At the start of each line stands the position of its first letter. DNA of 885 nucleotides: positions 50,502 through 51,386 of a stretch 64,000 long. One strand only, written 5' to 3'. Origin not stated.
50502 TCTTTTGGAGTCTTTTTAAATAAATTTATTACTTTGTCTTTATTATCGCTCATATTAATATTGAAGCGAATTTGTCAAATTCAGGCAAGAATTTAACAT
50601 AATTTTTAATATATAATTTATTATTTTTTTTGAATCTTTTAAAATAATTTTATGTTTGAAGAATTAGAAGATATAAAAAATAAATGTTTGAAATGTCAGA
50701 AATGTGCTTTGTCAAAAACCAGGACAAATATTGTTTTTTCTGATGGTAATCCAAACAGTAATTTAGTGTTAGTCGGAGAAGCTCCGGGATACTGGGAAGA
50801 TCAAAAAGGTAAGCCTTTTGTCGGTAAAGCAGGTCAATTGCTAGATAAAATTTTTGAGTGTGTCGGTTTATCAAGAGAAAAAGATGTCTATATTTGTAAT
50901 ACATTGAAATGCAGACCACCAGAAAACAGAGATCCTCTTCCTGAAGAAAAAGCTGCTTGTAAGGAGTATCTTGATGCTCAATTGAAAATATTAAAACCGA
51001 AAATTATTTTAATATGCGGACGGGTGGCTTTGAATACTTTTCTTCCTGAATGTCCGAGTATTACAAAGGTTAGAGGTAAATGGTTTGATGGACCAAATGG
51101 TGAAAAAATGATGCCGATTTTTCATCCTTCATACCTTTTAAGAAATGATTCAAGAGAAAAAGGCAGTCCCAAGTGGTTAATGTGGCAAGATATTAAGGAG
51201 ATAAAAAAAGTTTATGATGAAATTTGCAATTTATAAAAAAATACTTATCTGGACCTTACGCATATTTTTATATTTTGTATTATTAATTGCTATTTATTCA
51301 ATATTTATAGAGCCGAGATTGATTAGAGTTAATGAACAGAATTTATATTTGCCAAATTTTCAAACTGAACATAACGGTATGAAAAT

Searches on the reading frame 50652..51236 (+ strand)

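Call 54: search_protein_families(library=pfam, proteins=[window:50652-51236:+], max_evalue=0.001)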
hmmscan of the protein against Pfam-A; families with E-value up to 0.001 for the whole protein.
window:50652-51236:+ (194 aa): 1 family
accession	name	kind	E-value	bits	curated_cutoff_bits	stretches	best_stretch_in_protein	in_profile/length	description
PF03167.25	UDG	-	7.9e-37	126.9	24.3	1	29-182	1-141/141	Uracil DNA glycosylase superfamily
